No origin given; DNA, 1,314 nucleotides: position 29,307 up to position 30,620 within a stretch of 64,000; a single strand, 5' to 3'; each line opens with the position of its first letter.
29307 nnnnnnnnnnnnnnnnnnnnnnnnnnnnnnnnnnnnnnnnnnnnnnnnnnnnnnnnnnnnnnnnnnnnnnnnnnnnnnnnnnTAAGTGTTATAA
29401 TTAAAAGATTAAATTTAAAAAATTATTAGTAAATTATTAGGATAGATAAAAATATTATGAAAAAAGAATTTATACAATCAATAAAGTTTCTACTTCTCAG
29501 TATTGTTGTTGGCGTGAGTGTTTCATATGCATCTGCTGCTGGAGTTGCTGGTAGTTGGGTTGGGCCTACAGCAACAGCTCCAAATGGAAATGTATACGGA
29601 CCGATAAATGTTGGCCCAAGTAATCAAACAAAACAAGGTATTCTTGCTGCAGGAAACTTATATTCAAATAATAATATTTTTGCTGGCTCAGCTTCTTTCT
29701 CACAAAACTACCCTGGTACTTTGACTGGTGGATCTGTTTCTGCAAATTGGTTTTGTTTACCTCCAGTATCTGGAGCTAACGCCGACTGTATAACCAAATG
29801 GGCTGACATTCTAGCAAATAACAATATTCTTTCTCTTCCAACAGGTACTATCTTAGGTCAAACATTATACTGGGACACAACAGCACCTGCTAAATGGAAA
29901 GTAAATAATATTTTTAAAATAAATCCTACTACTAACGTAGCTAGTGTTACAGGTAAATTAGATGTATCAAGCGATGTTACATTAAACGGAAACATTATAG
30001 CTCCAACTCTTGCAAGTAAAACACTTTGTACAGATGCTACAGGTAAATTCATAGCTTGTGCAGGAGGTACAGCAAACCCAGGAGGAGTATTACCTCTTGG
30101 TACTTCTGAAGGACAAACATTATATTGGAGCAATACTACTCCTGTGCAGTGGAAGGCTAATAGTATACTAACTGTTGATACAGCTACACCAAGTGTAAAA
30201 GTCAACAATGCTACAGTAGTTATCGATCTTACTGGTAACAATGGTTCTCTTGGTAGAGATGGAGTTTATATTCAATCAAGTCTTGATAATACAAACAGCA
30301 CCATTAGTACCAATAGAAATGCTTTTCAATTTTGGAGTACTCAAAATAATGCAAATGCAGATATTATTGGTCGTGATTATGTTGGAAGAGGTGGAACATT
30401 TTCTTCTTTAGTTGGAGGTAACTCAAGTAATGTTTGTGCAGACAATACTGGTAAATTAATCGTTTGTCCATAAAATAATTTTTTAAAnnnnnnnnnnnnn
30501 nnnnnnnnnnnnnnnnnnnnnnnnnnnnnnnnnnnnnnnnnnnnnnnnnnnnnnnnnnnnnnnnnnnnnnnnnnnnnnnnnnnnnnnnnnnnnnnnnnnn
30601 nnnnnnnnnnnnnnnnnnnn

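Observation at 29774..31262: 386-bp perfectly identical block shared by adjacent paralogs (gene conversion or cassette exchange)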

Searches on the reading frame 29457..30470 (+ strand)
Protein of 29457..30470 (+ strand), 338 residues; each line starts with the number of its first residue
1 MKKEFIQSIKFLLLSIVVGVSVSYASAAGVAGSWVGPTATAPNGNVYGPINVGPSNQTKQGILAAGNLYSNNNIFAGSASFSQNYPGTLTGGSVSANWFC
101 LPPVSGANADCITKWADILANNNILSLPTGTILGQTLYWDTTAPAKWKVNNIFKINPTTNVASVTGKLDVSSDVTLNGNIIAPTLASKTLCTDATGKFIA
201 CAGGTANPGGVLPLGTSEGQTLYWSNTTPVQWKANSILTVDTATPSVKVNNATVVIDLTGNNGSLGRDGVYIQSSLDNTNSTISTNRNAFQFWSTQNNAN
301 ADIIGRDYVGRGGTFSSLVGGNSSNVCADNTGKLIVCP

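Call 8: search_protein_families(library=pfam, proteins=[window:29457-30470:+], max_evalue=1)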
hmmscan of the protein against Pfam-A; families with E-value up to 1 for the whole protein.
window:29457-30470:+ (338 aa): 2 families
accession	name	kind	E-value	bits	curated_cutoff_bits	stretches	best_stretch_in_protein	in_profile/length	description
PF01620.22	Pollen_allerg_2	-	0.11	13.4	28.2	1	12-85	6-75/141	Ribonuclease (pollen allergen)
PF04971.17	Phage_holin_2_1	-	0.85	10.1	26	0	212-238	7-38/64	Bacteriophage P21 holin S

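Call 9: search_protein_families(library=ncbifam, proteins=[window:29457-30470:+], max_evalue=1)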
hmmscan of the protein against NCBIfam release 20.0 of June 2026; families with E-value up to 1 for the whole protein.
window:29457-30470:+ (338 aa): 0 families

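Call 11: find_encoding_contigs(protein=window:29457-30470:+, flank=6000, max_places=10)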
Protein window:29457-30470:+ (338 aa): no gene with exactly this product is on record in the collection.

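Call 13: find_homologous_proteins(query=window:29457-30470:+, max_evalue=0.001)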
Query window:29457-30470:+ (338 aa): 7 proteins with E <= 0.001 among 7319 candidates.
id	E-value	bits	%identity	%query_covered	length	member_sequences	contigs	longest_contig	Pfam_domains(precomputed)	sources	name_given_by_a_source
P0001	3.0e-209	712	96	100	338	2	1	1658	-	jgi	jgi:hypothetical protein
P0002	1.0e-195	668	88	100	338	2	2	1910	-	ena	-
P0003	1.8e-187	641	85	100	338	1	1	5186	-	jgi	jgi:hypothetical protein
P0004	1.3e-186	638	81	100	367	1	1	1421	-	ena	-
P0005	1.5e-116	408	92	61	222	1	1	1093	-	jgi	jgi:hypothetical protein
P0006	1.5e-30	125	34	100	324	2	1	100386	-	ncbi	ncbi:MAG: hypothetical protein V4504_01270 [Patescibacteria group bacterium]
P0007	2.1e-5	42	46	21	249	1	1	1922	-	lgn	-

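Call 14: find_encoding_contigs(protein=P0003, flank=6000)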
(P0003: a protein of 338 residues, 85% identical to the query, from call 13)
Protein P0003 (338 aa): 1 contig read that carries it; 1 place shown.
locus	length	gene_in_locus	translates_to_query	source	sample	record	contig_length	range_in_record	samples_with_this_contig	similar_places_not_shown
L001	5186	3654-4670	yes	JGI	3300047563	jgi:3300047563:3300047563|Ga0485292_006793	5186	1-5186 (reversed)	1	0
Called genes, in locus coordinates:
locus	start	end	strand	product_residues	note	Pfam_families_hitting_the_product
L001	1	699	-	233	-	?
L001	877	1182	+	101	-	-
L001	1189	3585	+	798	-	-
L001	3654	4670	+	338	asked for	-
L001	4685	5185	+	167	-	?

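Call 15: find_encoding_contigs(protein=P0001, flank=6000)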
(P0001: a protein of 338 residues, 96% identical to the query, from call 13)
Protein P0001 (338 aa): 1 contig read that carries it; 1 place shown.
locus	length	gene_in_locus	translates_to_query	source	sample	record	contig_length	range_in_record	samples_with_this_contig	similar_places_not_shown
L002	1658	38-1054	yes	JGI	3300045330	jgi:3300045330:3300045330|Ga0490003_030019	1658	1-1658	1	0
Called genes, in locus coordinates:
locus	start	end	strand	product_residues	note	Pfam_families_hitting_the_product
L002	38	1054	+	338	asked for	-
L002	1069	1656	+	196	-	?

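Call 16: find_encoding_contigs(protein=P0002, flank=6000)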
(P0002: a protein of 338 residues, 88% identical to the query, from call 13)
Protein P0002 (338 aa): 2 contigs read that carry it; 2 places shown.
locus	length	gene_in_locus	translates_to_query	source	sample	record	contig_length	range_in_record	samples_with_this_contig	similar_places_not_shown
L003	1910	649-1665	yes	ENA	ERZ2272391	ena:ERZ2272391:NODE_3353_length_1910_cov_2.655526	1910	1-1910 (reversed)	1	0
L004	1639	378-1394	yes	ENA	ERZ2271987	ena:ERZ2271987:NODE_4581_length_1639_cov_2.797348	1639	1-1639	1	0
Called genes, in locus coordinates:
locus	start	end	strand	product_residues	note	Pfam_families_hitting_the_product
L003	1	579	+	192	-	?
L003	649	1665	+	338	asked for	-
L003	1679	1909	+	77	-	?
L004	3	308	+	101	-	?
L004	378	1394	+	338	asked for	-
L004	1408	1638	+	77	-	?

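Call 17: find_encoding_contigs(protein=P0004, flank=6000)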
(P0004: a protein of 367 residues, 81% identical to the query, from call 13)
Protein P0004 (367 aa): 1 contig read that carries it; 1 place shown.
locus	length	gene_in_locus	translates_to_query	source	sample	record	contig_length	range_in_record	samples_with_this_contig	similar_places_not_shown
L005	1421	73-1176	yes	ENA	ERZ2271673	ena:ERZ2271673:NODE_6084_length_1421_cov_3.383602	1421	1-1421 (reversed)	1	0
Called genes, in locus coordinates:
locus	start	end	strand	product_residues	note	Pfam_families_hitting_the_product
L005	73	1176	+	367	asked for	-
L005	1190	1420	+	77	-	?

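Call 20: find_encoding_contigs(protein=P0006, flank=10000)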
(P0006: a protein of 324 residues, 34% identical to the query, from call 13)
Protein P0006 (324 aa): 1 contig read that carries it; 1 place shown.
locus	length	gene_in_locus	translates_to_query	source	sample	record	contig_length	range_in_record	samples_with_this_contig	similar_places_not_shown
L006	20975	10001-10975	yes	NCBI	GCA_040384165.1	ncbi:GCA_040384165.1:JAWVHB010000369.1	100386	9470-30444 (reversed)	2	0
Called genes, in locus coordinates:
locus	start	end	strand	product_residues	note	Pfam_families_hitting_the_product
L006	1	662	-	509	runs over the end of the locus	PF12072:RNase_Y_N, PF00013:KH_1 (weak), PF01966:HD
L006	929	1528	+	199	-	-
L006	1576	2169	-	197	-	PF00574:CLP_protease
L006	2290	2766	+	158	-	-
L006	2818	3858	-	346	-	PF05697:Trigger_N, PF05698:Trigger_C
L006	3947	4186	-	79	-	-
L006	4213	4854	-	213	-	-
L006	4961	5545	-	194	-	PF00719:Pyrophosphatase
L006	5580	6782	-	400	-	PF08529:NusA_N, PF00575:S1 (weak), PF13184:KH_NusA_1st, PF26594:KH_NusA_2nd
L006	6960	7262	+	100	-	-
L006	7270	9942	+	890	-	-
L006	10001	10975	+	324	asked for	-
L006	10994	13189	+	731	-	-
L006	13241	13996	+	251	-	PF00121:TIM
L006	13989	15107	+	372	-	PF00162:PGK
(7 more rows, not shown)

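Call 27: find_related_loci(query=A1, collection=genome_contigs, flank=6000)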
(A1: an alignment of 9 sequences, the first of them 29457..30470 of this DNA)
Query A1 (338 aa) in genome_contigs; peptide patterns used: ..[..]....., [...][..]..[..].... (x = any residue, [..] = any of these).
149 stretches matched a pattern; 1 encode a relative of the query (tblastn E <= 1e-3); 1 distinct loci.
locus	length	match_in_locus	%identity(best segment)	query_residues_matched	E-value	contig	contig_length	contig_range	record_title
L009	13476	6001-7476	34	1-338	7e-38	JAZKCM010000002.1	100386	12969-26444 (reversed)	MAG: Patescibacteria group bacterium isolate ADI_H3L2_122-bin042_1 ADIH3L2_B042_1_000000000002, whole genome shotgun seq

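Call 28: find_related_loci(query=A1, collection=metagenome_contigs, flank=6000)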
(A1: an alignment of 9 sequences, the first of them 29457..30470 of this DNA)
Query A1 (338 aa) in metagenome_contigs; peptide patterns used: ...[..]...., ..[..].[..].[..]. (x = any residue, [..] = any of these).
118 stretches matched a pattern; 1 encode a relative of the query (tblastn E <= 1e-3); 1 distinct loci.
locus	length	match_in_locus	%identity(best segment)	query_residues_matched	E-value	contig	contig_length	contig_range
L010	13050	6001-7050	74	1-338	8e-156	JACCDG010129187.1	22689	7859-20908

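Call 40: predict_structure(alignment_id=A2)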
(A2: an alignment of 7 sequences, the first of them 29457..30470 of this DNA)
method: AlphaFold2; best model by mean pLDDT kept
length: 338 residues; sequences in the alignment: 7
mean_pLDDT: 37.8   pTM: 0.27
mean pLDDT of the five models: 37.8, 36.4, 34.7, 34.3, 34.1
residues with pLDDT >= 90: 0; 70-90: 0; 50-70: 46; < 50: 292
segments of 3 or more residues with pLDDT < 50: 10-137, 142-147, 149-234, 242-246, 259-268, 275-277, 294-324, 329-338
pLDDT, mean of each block of 10 residues (from residue 1): 49 40 27 23 25 23 23 25 32 36 40 45 38 46 47 27 25 26 31 39 34 35 43 48 50 49 41 51 52 43 41 39 46 44
secondary structure, 60 per line:
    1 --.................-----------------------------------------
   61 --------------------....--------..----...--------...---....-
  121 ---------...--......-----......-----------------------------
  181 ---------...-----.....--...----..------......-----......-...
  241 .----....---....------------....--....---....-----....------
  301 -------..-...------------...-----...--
elements in order: H3-19 H81-84 E99-101 E110-112 H116-119 E130-132 E135-140 E146-151 E190-192 E198-202 E205-207 E220-225 E231-236 E238-241 E246-249 E253-256 E269-272 H275-278 E282-285 E291-294 E326-328 E334-336

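Call 43: search_protein_families(library=phrogs, proteins=[window:29457-30470:+], max_evalue=0.01)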
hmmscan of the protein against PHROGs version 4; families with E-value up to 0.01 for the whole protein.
window:29457-30470:+ (338 aa): 0 families

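Call 47: search_protein_representatives(alignment_id=A2)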
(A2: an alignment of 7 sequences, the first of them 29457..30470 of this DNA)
Query: 7 sequences, 366 profile positions. Proteins with E-value up to 0.001 (for the whole library): 960; up to 1e-10: 19; up to 1e-30: 4. The best 150 are listed.
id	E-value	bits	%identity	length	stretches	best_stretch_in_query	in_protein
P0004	3.7e-213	723.9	-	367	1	1-366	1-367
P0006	1.5e-114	399.5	-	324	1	1-366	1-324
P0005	3.9e-103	361.9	-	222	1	160-366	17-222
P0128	1.2e-32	130.0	-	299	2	1-104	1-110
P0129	9.8e-22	94.1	-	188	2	1-61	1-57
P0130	2.1e-21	93.0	-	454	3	278-332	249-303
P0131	6.0e-20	88.2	-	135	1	1-114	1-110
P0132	1.2e-19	87.2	-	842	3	179-365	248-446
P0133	2.9e-19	85.9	-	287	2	1-109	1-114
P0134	2.8e-17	79.4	-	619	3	3-66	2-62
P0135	4.9e-16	75.3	-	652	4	269-366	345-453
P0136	3.1e-14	69.4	-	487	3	275-335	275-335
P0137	3.9e-14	69.1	-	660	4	3-67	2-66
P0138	6.2e-13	65.1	-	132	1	1-110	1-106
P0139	6.4e-13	65.1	-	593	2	280-336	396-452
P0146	5.8e-10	55.3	-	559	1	1-366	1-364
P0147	8.8e-10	54.7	-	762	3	161-365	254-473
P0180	9.2e-08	48.1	-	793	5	139-331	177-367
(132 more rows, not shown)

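Call 51: search_solved_structures(query=A2, max_evalue=1)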
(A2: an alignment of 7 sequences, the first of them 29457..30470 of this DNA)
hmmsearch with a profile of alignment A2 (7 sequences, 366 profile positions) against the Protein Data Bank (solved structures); distinct sequences matched with E-value up to 1: 0.

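Call 55: find_encoding_contigs(protein=P0005, flank=3000)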
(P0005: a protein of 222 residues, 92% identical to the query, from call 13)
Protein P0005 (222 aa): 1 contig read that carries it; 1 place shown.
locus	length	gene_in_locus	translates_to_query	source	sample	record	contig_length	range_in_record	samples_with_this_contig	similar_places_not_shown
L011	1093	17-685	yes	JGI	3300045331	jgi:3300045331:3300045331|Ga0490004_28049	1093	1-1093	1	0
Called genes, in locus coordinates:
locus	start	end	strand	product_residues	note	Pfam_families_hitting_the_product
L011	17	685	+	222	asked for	-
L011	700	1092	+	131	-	?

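Call 58: find_encoding_contigs(protein=P0128, flank=6000)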
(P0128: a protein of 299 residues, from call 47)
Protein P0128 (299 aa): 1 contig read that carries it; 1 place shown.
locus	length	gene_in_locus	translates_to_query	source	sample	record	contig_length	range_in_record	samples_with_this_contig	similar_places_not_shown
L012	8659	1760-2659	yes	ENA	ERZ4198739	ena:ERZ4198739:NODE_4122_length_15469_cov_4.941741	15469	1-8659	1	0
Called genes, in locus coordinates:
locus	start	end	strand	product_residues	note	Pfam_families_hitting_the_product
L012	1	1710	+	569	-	?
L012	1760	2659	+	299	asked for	-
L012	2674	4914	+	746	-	-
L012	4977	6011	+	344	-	-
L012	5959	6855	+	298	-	-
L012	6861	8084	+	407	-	PF28597:T2SSF_N (weak), PF00482:T2SSF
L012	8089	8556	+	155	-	-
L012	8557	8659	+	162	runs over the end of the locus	-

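Call 65: search_protein_families(library=pfam, proteins=[P0132, P0180, P0135, P0146, P0147, P0130, L012:1-1707:+, L012:2674-4911:+], max_evalue=0.01)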
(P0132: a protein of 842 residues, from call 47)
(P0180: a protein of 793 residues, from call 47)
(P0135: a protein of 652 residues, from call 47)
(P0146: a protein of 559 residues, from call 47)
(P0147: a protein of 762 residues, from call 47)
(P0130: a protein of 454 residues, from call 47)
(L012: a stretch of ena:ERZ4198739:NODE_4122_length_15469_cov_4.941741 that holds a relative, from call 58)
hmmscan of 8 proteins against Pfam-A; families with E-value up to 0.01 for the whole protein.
P0132 (842 aa): 1 family
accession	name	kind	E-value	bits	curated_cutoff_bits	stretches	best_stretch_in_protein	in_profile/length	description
PF21722.4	Gly_rich_2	-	2.4e-17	64.1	24.3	2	659-841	1-225/226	Glycine-rich domain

P0180 (793 aa): 1 family
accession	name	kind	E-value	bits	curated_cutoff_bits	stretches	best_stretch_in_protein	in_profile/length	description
PF21722.4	Gly_rich_2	-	4.2e-14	53.5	24.3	1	606-793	1-225/226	Glycine-rich domain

P0135 (652 aa): 1 family
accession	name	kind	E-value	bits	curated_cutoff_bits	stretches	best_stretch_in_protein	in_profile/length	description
PF21722.4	Gly_rich_2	-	1.2e-11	45.6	24.3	1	466-652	3-225/226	Glycine-rich domain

P0146 (559 aa): 1 family
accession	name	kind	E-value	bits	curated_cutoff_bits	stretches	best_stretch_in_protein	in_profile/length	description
PF21722.4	Gly_rich_2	-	7.4e-06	26.6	24.3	1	392-540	7-166/226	Glycine-rich domain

P0147 (762 aa): 0 families

P0130 (454 aa): 0 families

L012:1-1707:+ (569 aa): 0 families

L012:2674-4911:+ (746 aa): 0 families

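Call 68: predict_structure(alignment_id=A3)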
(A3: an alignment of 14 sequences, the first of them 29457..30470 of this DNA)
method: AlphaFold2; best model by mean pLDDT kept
length: 338 residues; sequences in the alignment: 14
mean_pLDDT: 50.2   pTM: 0.28
mean pLDDT of the five models: 50.2, 45.7, 44.7, 40.3, 37.7
residues with pLDDT >= 90: 0; 70-90: 43; 50-70: 108; < 50: 187
segments of 3 or more residues with pLDDT < 50: 1-4, 19-124, 171-186, 203-208, 263-267, 293-302, 306-338
pLDDT, mean of each block of 10 residues (from residue 1): 51 52 36 33 35 36 32 32 36 33 38 44 53 64 71 63 59 42 46 60 49 72 76 81 74 62 50 53 54 48 49 37 42 43
secondary structure, 60 per line:
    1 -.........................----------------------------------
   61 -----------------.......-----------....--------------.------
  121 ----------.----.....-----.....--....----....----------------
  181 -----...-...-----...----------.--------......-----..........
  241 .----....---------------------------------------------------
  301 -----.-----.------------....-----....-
elements in order: H2-26 H78-84 H96-99 E136-140 E146-150 E153-156 E161-164 E190-192 E198-200 E220-225 E231-241 E246-249 E325-328 E334-337

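Call 77: fold_search(model_id=the predicted structure, library=pdb)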
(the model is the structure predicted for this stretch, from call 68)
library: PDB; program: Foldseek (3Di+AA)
matches with E <= 10: 58; with E <= 0.001: 0
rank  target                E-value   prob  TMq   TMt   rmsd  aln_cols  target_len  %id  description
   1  8ezl_A                7.9e-01  0.07  0.11  0.16  12.3       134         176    9  Pfs25 in complex with transmission-reducing antibody AS01-50 (released 2023-08-16)
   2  1v1i_A                1.4e+00  0.03  0.06  0.15  13.4       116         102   16  Adenovirus fibre shaft sequence N-terminally fused to the bacteriophage T4 fibritin foldon trimerisation motif with a  (released 2004-07-30)
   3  1v1i_C                1.8e+00  0.02  0.05  0.14  14.6       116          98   16  Adenovirus fibre shaft sequence N-terminally fused to the bacteriophage T4 fibritin foldon trimerisation motif with a  (released 2004-07-30)
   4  1v0e_A                2.1e+00  0.02  0.11  0.07  16.5       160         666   11  Endosialidase of Bacteriophage K1F (released 2004-12-13)
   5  3ju4                  2.2e+00  0.02  0.10  0.06  16.8       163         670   11  Crystal Structure Analysis of EndosialidaseNF at 0.98 A Resolution (released 2010-02-02)
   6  3wpr_B                2.7e+00  0.03  0.12  0.17  10.8       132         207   11  Acinetobacter sp. Tol 5 AtaA N-terminal half of C-terminal stalk fused to GCN4 adaptors (CstalkN) (released 2015-03-04)
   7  9h7v_BG               2.7e+00  0.01  0.08  0.09  23.2       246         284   10  The baseplate assembly of Haloferax tailed virus 1. (released 2025-08-27)
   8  9oq3_A                2.9e+00  0.04  0.10  0.08  10.3       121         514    8  Structure of the sweet receptor bound to advantame in the loose state, extracellular domain (released 2025-09-03)
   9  3gvk_A                2.9e+00  0.02  0.11  0.07  16.0       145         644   13  Crystal structure of endo-neuraminidase NF mutant (released 2010-03-02)
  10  3gvk_B                3.0e+00  0.01  0.10  0.07  16.2       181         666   12  Crystal structure of endo-neuraminidase NF mutant (released 2010-03-02)
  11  9opz_A                3.2e+00  0.04  0.10  0.08  10.8       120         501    6  Structure of the sweet receptor bound to sucralose in the compact state, extracellular domain (released 2025-08-27)
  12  8ezk_A                3.2e+00  0.02  0.10  0.14  12.4       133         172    9  Pfs25 in complex with transmission-reducing antibody AS01-04 (released 2023-08-16)
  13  1v1i_B                3.4e+00  0.01  0.06  0.13  15.1        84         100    7  Adenovirus fibre shaft sequence N-terminally fused to the bacteriophage T4 fibritin foldon trimerisation motif with a  (released 2004-07-30)
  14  4uxg_H                3.9e+00  0.01  0.13  0.12  19.4       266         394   14  Crystal structure of the carboxy-terminal region of the bacteriophage T4 proximal long tail fibre protein gp34, R32 na (released 2015-09-30)
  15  7kso_C                3.9e+00  0.01  0.07  0.06  17.1       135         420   10  Cryo-EM structure of PRC2:EZH1-AEBP2-JARID2 (released 2021-02-03)
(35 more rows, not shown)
